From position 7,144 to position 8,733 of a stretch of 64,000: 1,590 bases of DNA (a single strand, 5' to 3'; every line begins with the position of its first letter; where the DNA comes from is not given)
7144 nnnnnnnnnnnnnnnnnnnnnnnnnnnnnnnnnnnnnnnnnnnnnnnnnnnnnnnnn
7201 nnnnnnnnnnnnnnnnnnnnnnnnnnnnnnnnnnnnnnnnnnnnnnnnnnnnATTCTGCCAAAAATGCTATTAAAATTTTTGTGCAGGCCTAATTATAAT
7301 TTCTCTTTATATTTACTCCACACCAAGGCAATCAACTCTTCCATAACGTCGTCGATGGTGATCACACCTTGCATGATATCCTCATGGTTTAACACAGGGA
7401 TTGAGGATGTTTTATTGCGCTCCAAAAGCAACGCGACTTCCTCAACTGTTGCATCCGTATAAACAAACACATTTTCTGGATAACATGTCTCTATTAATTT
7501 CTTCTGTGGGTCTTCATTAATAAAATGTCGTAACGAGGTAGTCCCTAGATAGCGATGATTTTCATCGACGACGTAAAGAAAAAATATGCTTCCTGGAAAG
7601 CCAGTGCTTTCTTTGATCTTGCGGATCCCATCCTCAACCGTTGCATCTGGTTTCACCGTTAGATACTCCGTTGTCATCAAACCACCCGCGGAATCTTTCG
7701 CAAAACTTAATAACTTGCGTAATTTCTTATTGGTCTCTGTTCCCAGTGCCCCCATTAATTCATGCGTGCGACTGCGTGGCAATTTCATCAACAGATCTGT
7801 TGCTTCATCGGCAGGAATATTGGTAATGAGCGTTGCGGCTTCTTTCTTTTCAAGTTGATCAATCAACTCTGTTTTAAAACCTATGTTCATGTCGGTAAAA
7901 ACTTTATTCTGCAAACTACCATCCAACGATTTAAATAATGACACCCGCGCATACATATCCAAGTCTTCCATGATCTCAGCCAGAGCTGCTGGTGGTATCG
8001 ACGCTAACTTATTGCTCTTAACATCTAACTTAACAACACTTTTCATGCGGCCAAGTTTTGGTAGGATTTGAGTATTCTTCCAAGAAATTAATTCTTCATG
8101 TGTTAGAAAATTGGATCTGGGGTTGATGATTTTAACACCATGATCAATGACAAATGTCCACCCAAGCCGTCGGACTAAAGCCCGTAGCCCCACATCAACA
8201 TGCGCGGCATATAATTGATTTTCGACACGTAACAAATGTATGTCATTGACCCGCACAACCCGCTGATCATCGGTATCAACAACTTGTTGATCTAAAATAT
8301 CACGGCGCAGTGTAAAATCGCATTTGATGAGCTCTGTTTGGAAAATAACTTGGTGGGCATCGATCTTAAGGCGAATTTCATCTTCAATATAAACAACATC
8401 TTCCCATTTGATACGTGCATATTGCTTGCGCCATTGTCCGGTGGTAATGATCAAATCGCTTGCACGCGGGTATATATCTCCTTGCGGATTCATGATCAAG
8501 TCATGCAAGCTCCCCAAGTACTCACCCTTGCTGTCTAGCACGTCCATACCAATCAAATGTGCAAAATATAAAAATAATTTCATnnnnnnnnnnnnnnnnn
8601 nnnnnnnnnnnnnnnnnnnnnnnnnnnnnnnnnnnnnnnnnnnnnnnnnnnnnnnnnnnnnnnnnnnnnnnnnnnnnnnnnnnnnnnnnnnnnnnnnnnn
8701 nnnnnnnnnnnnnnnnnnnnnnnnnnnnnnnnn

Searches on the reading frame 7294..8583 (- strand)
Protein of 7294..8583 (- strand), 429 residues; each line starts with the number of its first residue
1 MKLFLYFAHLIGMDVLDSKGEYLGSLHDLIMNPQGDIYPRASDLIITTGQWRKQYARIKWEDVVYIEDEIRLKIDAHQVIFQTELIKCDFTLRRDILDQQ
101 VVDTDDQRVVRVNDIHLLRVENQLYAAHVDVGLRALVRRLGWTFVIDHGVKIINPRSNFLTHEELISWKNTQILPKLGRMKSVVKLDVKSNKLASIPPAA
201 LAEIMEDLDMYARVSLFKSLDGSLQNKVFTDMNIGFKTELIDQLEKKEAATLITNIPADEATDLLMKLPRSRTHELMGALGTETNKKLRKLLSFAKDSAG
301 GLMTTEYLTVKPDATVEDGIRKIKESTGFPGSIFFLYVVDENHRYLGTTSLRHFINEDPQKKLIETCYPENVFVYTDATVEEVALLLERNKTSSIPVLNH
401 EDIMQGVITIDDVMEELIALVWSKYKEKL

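Call 29: search_protein_families(library=ncbifam, proteins=[window:7294-8583:-], max_evalue=0.00001)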
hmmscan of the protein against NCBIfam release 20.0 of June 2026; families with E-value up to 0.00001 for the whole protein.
window:7294-8583:- (429 aa): 4 families
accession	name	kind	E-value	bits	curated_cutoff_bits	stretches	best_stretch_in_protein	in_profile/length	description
TIGR00400.1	mgtE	equivalog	4e-40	137.9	232.75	1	190-417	24-251/450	magnesium transporter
NF041630.1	CBS_CbpB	equivalog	1.5e-06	28.1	125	0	373-419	23-69/143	cyclic-di-AMP-binding protein CbpB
NF011443.0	PRK14869.1-5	equivalog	6.8e-06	24.8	335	0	368-421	76-129/546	putative manganese-dependent inorganic diphosphatase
TIGR01302.1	IMP_dehydrog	equivalog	8.7e-06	24.9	481.5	0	303-416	86-199/450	IMP dehydrogenase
